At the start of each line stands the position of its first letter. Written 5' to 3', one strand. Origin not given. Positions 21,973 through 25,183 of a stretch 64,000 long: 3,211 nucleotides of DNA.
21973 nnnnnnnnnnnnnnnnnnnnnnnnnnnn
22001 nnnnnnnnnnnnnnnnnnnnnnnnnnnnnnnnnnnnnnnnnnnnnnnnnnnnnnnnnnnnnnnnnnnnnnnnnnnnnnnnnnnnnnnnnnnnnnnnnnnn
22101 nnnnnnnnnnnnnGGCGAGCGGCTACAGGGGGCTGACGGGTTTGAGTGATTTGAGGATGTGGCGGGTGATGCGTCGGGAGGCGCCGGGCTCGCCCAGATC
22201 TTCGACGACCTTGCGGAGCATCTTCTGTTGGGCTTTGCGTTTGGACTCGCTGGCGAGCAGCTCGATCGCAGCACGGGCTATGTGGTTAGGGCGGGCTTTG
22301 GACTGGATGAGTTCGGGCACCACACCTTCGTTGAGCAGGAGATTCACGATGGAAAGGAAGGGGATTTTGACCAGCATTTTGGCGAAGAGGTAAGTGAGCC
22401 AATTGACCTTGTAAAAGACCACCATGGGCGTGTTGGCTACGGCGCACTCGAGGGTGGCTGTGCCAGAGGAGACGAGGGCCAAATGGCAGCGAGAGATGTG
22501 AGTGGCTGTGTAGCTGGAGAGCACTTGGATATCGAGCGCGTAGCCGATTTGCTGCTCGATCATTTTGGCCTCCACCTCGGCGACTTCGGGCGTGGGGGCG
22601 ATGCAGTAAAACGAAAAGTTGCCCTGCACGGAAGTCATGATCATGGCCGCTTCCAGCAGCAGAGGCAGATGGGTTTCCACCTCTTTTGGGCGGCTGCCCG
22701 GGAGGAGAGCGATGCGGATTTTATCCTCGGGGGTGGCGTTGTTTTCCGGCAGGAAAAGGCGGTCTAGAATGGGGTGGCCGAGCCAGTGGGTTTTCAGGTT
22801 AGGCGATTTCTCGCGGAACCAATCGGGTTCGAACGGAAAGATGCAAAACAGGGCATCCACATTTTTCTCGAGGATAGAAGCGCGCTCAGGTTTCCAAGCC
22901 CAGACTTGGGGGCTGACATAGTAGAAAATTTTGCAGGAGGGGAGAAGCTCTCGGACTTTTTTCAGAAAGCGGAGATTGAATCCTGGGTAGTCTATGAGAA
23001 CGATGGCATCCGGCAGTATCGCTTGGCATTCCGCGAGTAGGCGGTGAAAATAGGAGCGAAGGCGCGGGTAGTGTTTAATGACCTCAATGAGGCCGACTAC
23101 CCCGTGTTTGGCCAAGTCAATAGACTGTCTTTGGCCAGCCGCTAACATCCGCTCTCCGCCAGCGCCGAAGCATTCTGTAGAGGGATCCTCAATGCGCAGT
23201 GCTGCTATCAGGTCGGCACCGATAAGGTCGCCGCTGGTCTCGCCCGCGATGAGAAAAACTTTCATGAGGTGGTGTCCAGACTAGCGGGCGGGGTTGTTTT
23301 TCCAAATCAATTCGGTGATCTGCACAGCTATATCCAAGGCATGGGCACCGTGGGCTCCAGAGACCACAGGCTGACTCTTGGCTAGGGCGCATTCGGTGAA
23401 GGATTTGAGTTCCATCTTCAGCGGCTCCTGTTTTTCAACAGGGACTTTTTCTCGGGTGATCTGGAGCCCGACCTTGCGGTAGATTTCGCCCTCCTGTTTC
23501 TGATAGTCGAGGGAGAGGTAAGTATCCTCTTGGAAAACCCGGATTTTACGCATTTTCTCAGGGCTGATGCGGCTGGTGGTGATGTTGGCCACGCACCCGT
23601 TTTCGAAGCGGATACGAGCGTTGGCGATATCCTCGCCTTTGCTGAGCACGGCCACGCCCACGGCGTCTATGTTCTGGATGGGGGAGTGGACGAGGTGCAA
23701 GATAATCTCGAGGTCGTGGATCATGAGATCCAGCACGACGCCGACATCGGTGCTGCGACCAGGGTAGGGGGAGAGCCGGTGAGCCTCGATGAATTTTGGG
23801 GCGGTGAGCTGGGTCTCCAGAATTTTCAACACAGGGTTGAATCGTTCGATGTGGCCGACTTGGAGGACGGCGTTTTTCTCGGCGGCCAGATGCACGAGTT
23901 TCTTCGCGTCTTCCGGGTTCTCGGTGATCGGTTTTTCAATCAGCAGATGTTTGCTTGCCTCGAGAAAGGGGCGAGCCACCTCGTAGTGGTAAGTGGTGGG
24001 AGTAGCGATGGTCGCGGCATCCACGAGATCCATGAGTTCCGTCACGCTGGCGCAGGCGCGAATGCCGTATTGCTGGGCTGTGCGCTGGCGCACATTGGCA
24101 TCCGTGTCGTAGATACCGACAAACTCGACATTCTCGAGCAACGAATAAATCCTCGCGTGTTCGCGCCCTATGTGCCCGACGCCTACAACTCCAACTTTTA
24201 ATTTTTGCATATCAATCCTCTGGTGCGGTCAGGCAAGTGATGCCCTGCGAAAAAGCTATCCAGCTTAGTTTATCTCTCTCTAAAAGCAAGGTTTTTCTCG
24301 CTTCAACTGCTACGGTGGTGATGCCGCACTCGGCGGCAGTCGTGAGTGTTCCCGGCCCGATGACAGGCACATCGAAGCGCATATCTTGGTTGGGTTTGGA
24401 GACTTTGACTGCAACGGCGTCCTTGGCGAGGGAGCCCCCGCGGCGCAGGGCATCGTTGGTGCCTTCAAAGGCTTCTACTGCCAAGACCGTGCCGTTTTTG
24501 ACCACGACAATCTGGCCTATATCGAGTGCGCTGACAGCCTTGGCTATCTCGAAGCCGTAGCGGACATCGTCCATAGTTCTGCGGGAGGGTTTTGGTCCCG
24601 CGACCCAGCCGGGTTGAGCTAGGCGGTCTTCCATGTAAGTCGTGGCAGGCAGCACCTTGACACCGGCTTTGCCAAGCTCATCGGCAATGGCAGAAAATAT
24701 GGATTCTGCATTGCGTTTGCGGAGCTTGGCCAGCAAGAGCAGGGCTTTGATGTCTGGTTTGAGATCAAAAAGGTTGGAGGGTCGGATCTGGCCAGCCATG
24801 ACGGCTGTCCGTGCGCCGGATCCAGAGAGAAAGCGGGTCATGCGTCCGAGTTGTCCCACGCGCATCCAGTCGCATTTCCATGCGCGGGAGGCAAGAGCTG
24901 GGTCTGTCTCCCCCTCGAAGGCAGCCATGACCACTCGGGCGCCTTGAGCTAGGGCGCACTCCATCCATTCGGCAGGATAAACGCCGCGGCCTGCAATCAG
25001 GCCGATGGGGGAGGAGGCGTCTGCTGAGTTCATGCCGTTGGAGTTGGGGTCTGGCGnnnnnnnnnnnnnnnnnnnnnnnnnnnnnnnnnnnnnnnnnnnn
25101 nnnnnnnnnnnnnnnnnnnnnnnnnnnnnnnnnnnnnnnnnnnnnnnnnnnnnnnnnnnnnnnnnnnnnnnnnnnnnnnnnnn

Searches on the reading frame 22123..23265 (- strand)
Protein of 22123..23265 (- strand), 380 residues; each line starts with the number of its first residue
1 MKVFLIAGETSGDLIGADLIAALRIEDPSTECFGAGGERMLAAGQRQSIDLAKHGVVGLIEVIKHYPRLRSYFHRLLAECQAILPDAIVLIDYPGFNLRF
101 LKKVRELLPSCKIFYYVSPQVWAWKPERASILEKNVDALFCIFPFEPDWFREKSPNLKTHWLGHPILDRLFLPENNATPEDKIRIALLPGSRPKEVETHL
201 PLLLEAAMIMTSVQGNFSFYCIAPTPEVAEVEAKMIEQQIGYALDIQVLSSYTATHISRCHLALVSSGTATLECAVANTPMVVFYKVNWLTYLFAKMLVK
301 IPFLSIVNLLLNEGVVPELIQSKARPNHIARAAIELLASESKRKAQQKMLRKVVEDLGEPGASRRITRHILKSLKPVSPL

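Call 15: search_protein_families(library=pfam, proteins=[window:22123-23265:-], max_evalue=0.0001)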
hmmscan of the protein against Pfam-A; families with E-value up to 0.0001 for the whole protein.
window:22123-23265:- (380 aa): 1 family
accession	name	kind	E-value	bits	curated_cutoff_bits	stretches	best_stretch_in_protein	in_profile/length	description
PF02684.21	LpxB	-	1.3e-96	324.2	22.6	1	3-358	1-360/374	Lipid-A-disaccharide synthetase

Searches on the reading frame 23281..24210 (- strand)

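Call 15: search_protein_families(library=pfam, proteins=[window:23281-24210:-], max_evalue=0.0001)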
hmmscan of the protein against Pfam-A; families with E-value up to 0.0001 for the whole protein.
window:23281-24210:- (309 aa): 3 families
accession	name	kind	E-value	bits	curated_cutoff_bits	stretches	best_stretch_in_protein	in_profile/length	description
PF01408.29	GFO_IDH_MocA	-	2.2e-30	106.3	24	1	4-120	1-120/120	Oxidoreductase family, NAD-binding Rossmann fold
PF22725.1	GFO_IDH_MocA_C3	-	3.3e-10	40.5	27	1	154-226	41-117/124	GFO/IDH/MocA C-terminal domain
PF02826.25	2-Hacid_dh_C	-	5e-05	23.2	25.1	1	3-73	36-102/178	D-isomer specific 2-hydroxyacid dehydrogenase, NAD binding domain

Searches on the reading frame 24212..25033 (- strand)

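Call 16: search_protein_families(library=pfam, proteins=[window:24212-25033:-], max_evalue=0.0001)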
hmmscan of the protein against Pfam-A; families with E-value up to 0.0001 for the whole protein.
window:24212-25033:- (273 aa): 2 families
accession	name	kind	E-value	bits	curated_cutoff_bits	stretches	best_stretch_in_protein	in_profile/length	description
PF06230.17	LpxI_C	-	5.6e-42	143.1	25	1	141-266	2-129/131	LpxI C-terminal domain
PF17930.7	LpxI_N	-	2.5e-32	112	25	1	10-136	2-128/129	LpxI N-terminal domain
